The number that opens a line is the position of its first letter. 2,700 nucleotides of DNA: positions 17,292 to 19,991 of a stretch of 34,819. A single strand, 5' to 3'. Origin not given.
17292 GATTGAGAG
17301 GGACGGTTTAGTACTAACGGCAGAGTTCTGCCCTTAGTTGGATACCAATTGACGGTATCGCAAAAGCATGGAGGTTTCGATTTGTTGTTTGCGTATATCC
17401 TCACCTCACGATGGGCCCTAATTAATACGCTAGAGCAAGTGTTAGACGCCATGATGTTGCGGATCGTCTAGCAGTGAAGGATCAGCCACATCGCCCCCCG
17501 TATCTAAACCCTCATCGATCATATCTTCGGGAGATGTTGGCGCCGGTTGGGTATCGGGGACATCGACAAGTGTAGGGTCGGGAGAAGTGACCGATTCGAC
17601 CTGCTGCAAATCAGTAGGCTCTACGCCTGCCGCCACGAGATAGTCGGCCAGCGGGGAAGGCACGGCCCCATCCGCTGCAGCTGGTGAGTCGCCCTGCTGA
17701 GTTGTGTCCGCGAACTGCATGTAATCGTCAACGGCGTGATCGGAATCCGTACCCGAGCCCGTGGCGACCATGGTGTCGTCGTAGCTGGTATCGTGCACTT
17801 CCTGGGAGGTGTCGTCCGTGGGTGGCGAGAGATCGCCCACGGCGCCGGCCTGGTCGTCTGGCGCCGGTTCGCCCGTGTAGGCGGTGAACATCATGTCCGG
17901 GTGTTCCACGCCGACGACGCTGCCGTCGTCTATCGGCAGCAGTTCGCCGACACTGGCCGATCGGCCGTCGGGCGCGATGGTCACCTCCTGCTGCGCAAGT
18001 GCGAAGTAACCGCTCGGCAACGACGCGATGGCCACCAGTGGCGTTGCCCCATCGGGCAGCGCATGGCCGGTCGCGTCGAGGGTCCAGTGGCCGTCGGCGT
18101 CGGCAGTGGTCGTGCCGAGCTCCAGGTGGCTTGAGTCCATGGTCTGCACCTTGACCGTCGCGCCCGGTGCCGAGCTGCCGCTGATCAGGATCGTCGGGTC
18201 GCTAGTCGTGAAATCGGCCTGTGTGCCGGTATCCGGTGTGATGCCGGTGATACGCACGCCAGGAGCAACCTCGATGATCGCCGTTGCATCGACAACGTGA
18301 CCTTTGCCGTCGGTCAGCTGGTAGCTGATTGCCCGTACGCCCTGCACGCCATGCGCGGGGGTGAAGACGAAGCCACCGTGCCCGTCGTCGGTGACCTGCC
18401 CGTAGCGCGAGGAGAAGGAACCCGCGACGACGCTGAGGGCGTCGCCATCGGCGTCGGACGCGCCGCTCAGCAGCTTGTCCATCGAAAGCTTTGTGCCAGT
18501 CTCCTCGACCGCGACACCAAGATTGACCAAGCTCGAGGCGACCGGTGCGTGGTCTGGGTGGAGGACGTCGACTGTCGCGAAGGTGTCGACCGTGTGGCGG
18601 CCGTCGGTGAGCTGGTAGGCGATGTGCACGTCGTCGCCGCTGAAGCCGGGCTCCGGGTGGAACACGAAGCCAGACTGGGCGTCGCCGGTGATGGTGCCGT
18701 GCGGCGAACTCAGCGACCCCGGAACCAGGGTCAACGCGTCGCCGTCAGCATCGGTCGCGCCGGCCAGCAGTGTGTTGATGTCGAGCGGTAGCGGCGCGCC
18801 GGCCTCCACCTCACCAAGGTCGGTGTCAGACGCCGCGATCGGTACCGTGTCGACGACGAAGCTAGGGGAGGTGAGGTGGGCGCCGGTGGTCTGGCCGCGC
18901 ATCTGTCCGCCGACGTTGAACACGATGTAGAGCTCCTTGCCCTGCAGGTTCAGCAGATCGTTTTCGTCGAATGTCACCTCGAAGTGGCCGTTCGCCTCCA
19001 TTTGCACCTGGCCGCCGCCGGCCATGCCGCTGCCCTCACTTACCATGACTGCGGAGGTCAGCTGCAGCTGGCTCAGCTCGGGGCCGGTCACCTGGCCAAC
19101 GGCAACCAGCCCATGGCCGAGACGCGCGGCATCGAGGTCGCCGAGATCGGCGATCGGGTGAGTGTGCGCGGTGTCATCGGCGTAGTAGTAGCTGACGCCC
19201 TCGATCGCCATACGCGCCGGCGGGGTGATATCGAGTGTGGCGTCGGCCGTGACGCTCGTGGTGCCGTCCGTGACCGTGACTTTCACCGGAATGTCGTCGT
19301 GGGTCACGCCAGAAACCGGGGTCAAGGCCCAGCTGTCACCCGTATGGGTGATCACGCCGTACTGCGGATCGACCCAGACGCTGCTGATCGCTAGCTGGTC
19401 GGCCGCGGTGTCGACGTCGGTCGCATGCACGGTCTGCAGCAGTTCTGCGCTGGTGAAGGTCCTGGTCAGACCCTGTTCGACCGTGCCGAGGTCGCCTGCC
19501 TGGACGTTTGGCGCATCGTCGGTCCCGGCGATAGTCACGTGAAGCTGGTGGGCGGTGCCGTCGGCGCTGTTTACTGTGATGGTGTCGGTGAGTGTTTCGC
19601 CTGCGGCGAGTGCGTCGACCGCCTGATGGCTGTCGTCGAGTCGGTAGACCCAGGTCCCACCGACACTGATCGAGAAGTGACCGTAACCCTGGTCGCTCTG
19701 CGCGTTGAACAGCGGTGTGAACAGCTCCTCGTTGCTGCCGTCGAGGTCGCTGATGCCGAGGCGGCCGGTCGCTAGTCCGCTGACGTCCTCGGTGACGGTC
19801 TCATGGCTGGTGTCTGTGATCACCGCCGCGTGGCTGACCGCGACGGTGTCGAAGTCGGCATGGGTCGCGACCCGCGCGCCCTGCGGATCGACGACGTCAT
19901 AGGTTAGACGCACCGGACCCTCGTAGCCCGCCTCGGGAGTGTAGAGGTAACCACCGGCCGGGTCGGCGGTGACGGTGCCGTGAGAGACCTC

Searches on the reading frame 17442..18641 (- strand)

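Call 10: search_protein_families(library=ncbifam, proteins=[window:17442-18641:-], max_evalue=0.01)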
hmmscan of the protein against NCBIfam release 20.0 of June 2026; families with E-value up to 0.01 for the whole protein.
window:17442-18641:- (399 aa): 3 families
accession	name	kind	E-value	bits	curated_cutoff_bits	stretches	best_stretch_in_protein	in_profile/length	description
NF012211.1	tand_rpt_95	domain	8.8e-15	54.5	90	1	46-127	4-86/98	tandem-95 repeat protein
NF033510.3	Ca_tandemer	repeat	5.7e-07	29.8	50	1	124-210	8-92/96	Ca2+-stabilized repeat-containing adhesin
NF058648.1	ECF_sub_HI1622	equivalog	5.2e-05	23.3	100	0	41-123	16-94/180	NikL family nickel/cobalt ECF transporter subunit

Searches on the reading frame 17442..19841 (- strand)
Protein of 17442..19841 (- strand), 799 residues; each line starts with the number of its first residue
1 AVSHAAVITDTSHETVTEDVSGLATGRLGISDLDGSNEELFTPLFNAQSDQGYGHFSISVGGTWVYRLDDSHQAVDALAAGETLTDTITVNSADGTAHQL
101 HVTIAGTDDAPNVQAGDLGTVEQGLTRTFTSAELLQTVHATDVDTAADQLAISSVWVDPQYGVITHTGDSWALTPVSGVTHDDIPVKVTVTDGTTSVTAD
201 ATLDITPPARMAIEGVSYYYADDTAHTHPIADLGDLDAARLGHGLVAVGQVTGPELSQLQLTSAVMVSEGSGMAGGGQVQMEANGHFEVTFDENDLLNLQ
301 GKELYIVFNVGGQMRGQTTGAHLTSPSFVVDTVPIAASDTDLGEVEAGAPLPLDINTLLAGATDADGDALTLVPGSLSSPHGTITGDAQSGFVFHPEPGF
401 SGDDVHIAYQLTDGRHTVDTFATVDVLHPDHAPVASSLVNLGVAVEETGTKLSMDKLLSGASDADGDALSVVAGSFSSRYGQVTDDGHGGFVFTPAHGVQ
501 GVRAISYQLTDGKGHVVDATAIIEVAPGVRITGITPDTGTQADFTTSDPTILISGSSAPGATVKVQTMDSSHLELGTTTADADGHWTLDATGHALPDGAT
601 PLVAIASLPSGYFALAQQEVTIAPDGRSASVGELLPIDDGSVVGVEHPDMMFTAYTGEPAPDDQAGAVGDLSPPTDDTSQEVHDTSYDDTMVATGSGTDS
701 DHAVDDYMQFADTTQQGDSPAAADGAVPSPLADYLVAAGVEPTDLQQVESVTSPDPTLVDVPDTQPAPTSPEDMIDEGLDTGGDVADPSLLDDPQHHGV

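Call 78: search_protein_families(library=ncbifam, proteins=[window:17442-19841:-], max_evalue=0.001)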
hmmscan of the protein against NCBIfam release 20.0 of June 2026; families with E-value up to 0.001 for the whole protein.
window:17442-19841:- (799 aa): 2 families
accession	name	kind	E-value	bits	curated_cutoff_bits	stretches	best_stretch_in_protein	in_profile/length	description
NF012211.1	tand_rpt_95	domain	1.7e-28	98.5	90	3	446-527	4-86/98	tandem-95 repeat protein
TIGR01965.1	VCBS_repeat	domain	1.7e-23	82.6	15.5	1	25-121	1-94/99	VCBS domain-containing protein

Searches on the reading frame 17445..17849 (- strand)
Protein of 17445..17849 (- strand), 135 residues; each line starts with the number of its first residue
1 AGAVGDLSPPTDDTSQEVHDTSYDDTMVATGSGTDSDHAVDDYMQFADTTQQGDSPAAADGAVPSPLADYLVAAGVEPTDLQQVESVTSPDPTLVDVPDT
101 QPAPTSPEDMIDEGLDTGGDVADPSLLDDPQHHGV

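Call 20: search_protein_representatives(alignment_id=A2)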
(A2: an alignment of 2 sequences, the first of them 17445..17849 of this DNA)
Query: 2 sequences, 135 profile positions. Proteins with E-value up to 0.001 (for the whole library): 10; up to 1e-10: 3; up to 1e-30: 2. The best 10 are listed.
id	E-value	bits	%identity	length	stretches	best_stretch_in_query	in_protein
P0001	1.8e-68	245.4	-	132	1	4-135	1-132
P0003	3.5e-68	244.4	-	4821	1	1-135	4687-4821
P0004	1.3e-12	64.5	-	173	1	38-135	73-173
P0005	3.0e-10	56.9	-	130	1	22-135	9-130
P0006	4.7e-07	46.5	-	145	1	27-135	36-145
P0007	1.6e-06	44.8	-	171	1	33-135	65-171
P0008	1.2e-05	42.0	-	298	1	38-135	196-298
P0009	1.5e-05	41.7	-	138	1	36-135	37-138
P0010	5.0e-05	40.0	-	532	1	23-135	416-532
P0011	7.5e-04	36.2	-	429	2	18-135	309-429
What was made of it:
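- Tried and rejected: The exhaustive profile search was needed (call 20).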

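Call 23: find_encoding_contigs(protein=P0004, flank=10000, max_places=4)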
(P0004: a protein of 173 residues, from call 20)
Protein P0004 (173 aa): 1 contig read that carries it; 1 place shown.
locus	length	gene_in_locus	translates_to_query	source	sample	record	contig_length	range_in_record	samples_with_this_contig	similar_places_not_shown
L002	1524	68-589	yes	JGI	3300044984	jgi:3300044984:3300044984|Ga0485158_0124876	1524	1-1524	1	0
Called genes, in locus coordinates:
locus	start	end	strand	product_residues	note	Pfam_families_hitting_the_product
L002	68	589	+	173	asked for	-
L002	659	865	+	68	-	-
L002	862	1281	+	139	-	-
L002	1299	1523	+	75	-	?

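Call 25: find_encoding_contigs(protein=P0005, flank=10000, max_places=4)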
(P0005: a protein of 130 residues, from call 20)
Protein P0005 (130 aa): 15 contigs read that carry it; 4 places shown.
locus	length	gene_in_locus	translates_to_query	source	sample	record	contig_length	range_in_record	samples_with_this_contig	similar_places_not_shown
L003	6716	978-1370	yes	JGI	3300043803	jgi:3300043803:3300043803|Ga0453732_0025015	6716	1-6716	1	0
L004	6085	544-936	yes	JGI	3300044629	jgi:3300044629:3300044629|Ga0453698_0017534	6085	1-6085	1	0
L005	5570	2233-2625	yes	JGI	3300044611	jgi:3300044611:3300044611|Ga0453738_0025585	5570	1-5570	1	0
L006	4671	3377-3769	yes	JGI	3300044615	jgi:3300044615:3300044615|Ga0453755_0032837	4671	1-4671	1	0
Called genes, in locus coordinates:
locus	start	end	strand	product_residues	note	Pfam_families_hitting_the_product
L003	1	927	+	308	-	?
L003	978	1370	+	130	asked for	-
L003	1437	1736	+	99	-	PF02604:PhdYeFM_antitox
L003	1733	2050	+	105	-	PF05016:ParE_toxin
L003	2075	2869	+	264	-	PF02321:OEP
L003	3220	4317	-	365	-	PF02445:NadA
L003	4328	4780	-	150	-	PF00581:Rhodanese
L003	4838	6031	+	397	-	PF01545:Cation_efflux, PF16916:ZT_dimer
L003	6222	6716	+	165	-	?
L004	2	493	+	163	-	?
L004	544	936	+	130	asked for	-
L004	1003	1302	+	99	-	PF02604:PhdYeFM_antitox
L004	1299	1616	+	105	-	PF05016:ParE_toxin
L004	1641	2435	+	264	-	PF02321:OEP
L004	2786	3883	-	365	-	PF02445:NadA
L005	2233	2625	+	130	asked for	-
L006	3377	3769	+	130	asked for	-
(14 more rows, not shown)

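Call 26: find_encoding_contigs(protein=P0009, flank=10000, max_places=4)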
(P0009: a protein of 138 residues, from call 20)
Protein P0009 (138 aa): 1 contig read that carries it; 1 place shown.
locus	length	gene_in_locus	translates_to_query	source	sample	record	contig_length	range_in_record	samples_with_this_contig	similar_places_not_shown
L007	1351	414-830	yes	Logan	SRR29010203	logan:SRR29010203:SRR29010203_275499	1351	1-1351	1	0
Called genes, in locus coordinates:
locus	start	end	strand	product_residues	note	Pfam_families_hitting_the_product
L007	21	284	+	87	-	-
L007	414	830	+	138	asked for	-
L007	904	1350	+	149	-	?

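Call 31: find_homologous_proteins(query=A3, max_evalue=0.01)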
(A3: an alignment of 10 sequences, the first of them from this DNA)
Query A3 (10 sequences) (112 aa, profile of the alignment): 14 proteins with E <= 0.01 among 8000 candidates.
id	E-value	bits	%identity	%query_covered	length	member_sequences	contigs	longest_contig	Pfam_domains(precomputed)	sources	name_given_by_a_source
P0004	1.8e-39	152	37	87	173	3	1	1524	-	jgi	jgi:hypothetical protein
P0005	6.1e-39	151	39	87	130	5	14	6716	-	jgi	jgi:hypothetical protein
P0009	1.2e-33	133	54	35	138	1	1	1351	-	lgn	-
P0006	1.2e-32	130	52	43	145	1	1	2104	-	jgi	jgi:hypothetical protein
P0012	3.3e-32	129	37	86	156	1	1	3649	-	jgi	jgi:hypothetical protein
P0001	1.6e-31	127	56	100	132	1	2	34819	-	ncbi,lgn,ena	-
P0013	4.7e-26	109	40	84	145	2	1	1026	-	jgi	jgi:hypothetical protein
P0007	1.1e-25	108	39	86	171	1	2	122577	-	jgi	jgi:hypothetical protein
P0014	5.6e-23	99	47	34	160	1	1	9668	-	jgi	jgi:hypothetical protein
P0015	6.3e-22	96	31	86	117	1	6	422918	-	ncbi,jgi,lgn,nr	ncbi:MAG: hypothetical protein KBG00_11560 [Rhodoferax sp.]|jgi:hypothetical protein|nr:hypothetical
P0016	5.7e-21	93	36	94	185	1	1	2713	-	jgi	jgi:hypothetical protein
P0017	3.5e-19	87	41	60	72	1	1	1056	-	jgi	jgi:hypothetical protein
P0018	7.6e-17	79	42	34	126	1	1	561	-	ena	-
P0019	5.6e-10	57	56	14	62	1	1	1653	-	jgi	-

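Call 32: find_related_loci(query=A3, collection=genome_contigs, flank=10000)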
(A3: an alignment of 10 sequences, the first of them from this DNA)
Query A3 (112 aa) in genome_contigs; peptide patterns used: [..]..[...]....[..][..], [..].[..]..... (x = any residue, [..] = any of these).
298 stretches matched a pattern, but none encodes a relative of the query by tblastn (E <= 1e-3).
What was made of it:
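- On Displaced 3' gene end beside an inserted element (icd-e14-icdC type): The tail family was not found in the GTDB genome set (call 32).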

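Call 33: find_encoding_contigs(protein=P0015, flank=10000, max_places=3)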
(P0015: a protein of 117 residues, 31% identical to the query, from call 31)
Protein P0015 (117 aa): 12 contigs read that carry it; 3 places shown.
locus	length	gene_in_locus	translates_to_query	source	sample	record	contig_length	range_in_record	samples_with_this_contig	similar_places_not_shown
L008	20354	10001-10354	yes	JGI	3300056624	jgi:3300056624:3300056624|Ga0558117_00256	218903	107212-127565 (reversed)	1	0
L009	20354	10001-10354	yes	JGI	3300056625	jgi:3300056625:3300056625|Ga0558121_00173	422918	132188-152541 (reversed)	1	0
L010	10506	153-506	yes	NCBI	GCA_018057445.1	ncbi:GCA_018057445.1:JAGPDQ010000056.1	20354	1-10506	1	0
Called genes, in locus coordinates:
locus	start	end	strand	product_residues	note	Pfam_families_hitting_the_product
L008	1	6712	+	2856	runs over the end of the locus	PF17803:Cadherin_4, PF17803:Cadherin_4, PF17803:Cadherin_4, PF17963:Big_9, PF17803:Cadherin_4, PF17963:Big_9, PF17803:Cadherin_4, PF17803:Cadherin_4, +19 more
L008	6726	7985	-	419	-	PF00872:Transposase_mut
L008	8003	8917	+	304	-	-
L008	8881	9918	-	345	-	PF13551:HTH_29 (weak), PF13592:HTH_33, PF13358:DDE_3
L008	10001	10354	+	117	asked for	-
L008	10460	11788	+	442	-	PF02321:OEP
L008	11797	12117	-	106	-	PF15943:YdaS_toxin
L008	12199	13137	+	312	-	PF00126:HTH_1, PF03466:LysR_substrate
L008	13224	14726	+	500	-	PF05591:T6SS_VipA, PF05943:VipB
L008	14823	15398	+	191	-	PF22769:DCD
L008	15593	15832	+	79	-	PF04228:Zn_peptidase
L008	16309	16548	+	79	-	-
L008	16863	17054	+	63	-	PF00270:DEAD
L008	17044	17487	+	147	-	PF00271:Helicase_C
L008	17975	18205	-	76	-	-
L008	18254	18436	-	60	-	-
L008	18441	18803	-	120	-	PF00149:Metallophos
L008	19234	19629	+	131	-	-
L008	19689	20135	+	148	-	PF00571:CBS (faint), PF03471:CorC_HlyC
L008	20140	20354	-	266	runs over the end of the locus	PF02698:DUF218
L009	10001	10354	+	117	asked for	-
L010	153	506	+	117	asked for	-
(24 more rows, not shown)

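Call 34: find_encoding_contigs(protein=P0007, flank=10000, max_places=3)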
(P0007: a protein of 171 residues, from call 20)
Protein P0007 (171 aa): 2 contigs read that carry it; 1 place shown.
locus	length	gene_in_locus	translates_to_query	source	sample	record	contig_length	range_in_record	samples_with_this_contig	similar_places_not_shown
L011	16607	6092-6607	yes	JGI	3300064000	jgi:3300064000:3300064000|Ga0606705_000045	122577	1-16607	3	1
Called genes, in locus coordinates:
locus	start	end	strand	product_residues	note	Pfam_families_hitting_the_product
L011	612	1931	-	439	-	PF01408:GFO_IDH_MocA (weak), PF03447:NAD_binding_3, PF08666:SAF (faint), PF21135:DRL_cat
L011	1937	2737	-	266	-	PF05721:PhyH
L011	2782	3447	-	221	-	PF00392:GntR, PF13545:HTH_Crp_2 (weak), PF07729:FCD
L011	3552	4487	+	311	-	PF03547:Mem_trans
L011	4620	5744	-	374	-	PF08240:ADH_N, PF00107:ADH_zinc_N, PF13602:ADH_zinc_N_2 (weak)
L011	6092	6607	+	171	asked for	-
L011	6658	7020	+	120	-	PF01152:Bac_globin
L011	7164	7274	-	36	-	-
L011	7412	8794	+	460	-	PF00884:Sulfatase, PF16347:SGSH_C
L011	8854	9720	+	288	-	-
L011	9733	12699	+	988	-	PF12797:Fer4_2 (weak), PF12838:Fer4_7, PF13187:Fer4_9 (weak), PF13247:Fer4_11, PF00037:Fer4, PF12837:Fer4_6, PF00384:Molybdopterin, PF01568:Molydop_binding, +4 more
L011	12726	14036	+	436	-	PF13424:TPR_12 (faint), PF13428:TPR_14 (faint), PF13432:TPR_16 (faint), PF14559:TPR_19 (faint)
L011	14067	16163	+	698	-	PF02629:CoA_binding, PF13380:CoA_binding_2, PF13607:Succ_CoA_lig, PF13549:ATP-grasp_5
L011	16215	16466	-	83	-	PF01527:HTH_Tnp_1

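Call 35: find_encoding_contigs(protein=P0014, flank=10000, max_places=3)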
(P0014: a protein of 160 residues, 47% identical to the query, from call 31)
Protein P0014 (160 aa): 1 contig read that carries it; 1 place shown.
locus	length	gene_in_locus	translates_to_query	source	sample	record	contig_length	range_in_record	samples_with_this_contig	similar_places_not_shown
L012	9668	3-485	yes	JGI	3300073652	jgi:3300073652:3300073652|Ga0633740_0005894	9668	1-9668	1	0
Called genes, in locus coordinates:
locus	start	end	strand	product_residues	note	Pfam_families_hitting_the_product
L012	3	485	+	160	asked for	?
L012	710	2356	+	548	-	PF00072:Response_reg, PF02518:HATPase_c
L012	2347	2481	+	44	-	-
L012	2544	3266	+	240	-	-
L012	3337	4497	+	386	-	PF00072:Response_reg, PF13487:HD_5, PF01966:HD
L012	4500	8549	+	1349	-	PF02743:dCache_1, PF00989:PAS (faint), PF08448:PAS_4 (weak), PF08447:PAS_3, PF00512:HisKA, PF02518:HATPase_c, PF00072:Response_reg, PF01627:Hpt, +1 more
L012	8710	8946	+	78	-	-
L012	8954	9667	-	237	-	?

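Call 49: find_related_loci(query=A3, collection=metagenome_contigs, flank=10000)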
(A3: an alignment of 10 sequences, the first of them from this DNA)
Query A3 (112 aa) in metagenome_contigs; peptide patterns used: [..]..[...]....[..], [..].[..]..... (x = any residue, [..] = any of these).
600 stretches matched a pattern (row limit reached: there are more); 2 encode a relative of the query (tblastn E <= 1e-3); 2 distinct loci.
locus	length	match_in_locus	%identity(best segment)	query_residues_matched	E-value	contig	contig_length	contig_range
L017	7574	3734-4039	42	13-112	1e-9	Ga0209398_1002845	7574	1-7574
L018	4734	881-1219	38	5-112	5e-9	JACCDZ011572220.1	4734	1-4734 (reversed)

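Call 52: find_encoding_contigs(protein=P0012, flank=10000, max_places=3)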
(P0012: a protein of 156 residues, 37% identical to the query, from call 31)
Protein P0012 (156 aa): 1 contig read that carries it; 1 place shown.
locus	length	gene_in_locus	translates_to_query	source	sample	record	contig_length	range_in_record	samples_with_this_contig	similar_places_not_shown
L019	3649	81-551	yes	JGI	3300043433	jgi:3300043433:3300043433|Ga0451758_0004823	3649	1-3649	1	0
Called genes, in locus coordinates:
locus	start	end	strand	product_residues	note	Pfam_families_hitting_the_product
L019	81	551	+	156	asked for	-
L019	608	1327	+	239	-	-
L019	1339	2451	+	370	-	PF03724:META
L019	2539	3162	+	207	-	-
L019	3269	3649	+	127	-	?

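Call 53: find_encoding_contigs(protein=P0006, flank=10000, max_places=3)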
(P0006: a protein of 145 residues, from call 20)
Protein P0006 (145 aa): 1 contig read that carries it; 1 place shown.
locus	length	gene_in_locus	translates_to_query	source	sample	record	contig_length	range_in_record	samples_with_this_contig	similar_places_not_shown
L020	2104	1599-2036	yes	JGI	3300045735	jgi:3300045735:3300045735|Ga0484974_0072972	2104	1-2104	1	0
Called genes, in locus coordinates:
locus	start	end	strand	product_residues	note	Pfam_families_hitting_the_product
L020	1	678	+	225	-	?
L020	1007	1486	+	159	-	PF08238:Sel1 (weak)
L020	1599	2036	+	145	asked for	-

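Call 57: search_protein_families(library=pfam, proteins=[L017:4364-5710:-, L017:5780-7570:-, L018:1266-2045:+, L018:2052-2531:+, L018:2614-3948:+, L008:8003-8917:+, L017:59-4042:+, L003:2075-2869:+, L020:1007-1486:+], max_evalue=0.001)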
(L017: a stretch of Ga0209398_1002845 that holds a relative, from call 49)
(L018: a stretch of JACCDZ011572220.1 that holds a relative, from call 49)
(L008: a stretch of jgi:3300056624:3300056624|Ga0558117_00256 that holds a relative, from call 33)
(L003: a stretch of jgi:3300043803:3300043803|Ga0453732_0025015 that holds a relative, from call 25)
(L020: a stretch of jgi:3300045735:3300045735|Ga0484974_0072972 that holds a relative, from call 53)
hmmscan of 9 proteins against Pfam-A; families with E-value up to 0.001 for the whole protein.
L017:4364-5710:- (448 aa): 2 families
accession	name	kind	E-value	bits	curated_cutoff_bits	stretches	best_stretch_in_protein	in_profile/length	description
PF13635.12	DUF4143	-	2.4e-42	144.8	28.1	1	225-384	1-159/160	Domain of unknown function (DUF4143)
PF13173.12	AAA_14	-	2.2e-23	83.1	27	1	46-161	2-128/129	AAA domain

L017:5780-7570:- (596 aa): 2 families
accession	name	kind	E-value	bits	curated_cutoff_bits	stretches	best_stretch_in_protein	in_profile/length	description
PF00561.26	Abhydrolase_1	-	7.5e-14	52.4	25.8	1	162-549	1-239/245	alpha/beta hydrolase fold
PF08386.16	Abhydrolase_4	-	4.5e-13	49.7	21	1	478-572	4-97/103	TAP-like protein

L018:1266-2045:+ (259 aa): 0 families

L018:2052-2531:+ (159 aa): 1 family
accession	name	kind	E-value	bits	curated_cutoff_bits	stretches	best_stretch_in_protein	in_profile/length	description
PF03724.22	META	-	1e-11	45.2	24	1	32-140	3-99/109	META domain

L018:2614-3948:+ (444 aa): 1 family
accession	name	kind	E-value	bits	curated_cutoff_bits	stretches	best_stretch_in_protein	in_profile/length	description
PF02321.23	OEP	-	3.7e-55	187.1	22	2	31-220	2-187/187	Outer membrane efflux protein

L008:8003-8917:+ (304 aa): 0 families

L017:59-4042:+ (1327 aa): 3 families
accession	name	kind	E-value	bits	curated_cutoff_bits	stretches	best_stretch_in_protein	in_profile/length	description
PF17963.7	Big_9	-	3.7e-35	121.1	23.6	4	707-804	1-86/89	Bacterial Ig domain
PF17803.7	Cadherin_4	-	2.8e-29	101.9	25.1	3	276-349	2-71/71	Bacterial cadherin-like domain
PF17892.7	Cadherin_5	-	2.1e-24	85.6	26.5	1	707-800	2-90/98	Cadherin-like domain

L003:2075-2869:+ (264 aa): 1 family
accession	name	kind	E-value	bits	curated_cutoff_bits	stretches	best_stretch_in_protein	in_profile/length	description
PF02321.23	OEP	-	5.8e-31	108.2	22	1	23-211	2-186/187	Outer membrane efflux protein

L020:1007-1486:+ (159 aa): 2 families
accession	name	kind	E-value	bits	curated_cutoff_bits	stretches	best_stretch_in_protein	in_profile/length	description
PF08238.18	Sel1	-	2.2e-10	41.1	30.7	1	64-96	3-35/36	Sel1 repeat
PF13432.12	TPR_16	-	0.00019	22.2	32.7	0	10-58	11-59/65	Tetratricopeptide repeat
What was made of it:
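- On T1SS C-terminal secretion signal region: An OEP gene lies downstream of the tail in L008-10 and L018, with a remnant in L003-6 (calls 33, 57).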

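Call 61: find_encoding_contigs(protein=P0017, flank=3000, max_places=2)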
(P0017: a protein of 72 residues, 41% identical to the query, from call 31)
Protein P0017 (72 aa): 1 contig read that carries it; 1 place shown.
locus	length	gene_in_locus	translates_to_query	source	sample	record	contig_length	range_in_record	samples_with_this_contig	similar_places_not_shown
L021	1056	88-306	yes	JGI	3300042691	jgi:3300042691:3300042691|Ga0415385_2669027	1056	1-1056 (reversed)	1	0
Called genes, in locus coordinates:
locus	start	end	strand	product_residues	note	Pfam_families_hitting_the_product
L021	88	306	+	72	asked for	-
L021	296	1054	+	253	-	?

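Call 62: find_encoding_contigs(protein=P0019, flank=3000, max_places=2)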
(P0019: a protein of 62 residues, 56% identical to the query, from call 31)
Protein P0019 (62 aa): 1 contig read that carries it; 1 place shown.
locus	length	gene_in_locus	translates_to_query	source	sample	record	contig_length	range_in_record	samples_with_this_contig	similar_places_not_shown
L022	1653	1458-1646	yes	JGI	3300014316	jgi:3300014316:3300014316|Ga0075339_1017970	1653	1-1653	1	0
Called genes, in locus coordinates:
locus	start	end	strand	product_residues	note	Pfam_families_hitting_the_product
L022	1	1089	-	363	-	?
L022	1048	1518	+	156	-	PF08240:ADH_N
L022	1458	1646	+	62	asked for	-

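Call 72: predict_structure(alignment_id=A3)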
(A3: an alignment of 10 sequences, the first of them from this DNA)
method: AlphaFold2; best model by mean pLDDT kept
length: 112 residues; sequences in the alignment: 10
mean_pLDDT: 60.1   pTM: 0.19
mean pLDDT of the five models: 60.1, 58.5, 58.2, 56.5, 55.6
residues with pLDDT >= 90: 0; 70-90: 15; 50-70: 83; < 50: 14
segments of 3 or more residues with pLDDT < 50: 7-10
pLDDT, mean of each block of 10 residues (from residue 1): 49 63 59 50 74 70 64 57 54 57 64 62
secondary structure, 60 per line:
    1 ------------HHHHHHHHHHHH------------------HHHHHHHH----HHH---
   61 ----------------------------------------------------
elements in order: H13-24 H43-50
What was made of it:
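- On Polymorphic toxin orphan cassette (CdiA-CT / Rhs-CT type): The AF2 model is mostly disordered, with two short helices, pTM 0.19 and mean pLDDT 60 (call 72).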

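Call 76: search_solved_structures(query=A3, max_evalue=10)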
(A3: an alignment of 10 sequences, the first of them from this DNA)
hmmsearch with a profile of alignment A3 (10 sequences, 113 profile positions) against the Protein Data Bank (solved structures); distinct sequences matched with E-value up to 10: 8.
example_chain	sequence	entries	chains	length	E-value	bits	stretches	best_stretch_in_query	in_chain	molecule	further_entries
6uha_B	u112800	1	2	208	0.29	14.6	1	44-86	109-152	Ryanodine receptor 3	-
6uhb_B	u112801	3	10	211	0.29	14.6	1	44-86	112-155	Ryanodine receptor 3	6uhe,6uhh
9l92_A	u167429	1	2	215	0.3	14.6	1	44-86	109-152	Ryanodine receptor 3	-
9l90_A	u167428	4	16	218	0.3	14.5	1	44-86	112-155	Ryanodine receptor 3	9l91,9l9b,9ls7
4yy2_A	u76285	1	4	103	0.31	14.5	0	62-83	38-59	dTor_3x33L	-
4yy5_A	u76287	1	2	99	0.39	14.2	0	62-83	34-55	dTor_3x33L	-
3or1_C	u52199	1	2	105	0.5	13.9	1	17-54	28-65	Sulfite reductase gama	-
3or2_C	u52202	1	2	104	0.55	13.7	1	17-54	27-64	Sulfite redcutase subunit gama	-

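Call 77: search_protein_families(library=pfam, alignment_id=A3, max_evalue=10)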
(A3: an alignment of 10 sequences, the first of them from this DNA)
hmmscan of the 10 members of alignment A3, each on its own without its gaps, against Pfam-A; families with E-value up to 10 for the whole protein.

A. member 1, seq(112 aa): 0 families

B. families by the number of members that match (of 10 scanned): 2 families
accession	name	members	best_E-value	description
PF05568.16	ASFV_J13L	1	1.6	African swine fever virus J13L protein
PF19423.4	E3_UBR4_N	1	3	E3 ubiquitin-protein ligase UBR4 N-terminal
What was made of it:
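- No toxin or immunity content, and no functional difference between the two tails, is evident (calls 72, 76, 77).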

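Call 87: find_related_loci(query=A3, collection=viral_contigs, flank=10000)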
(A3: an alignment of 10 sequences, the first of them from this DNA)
Query A3 (112 aa) in viral_contigs; peptide patterns used: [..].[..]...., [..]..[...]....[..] (x = any residue, [..] = any of these).
119 stretches matched a pattern, but none encodes a relative of the query by tblastn (E <= 1e-3).
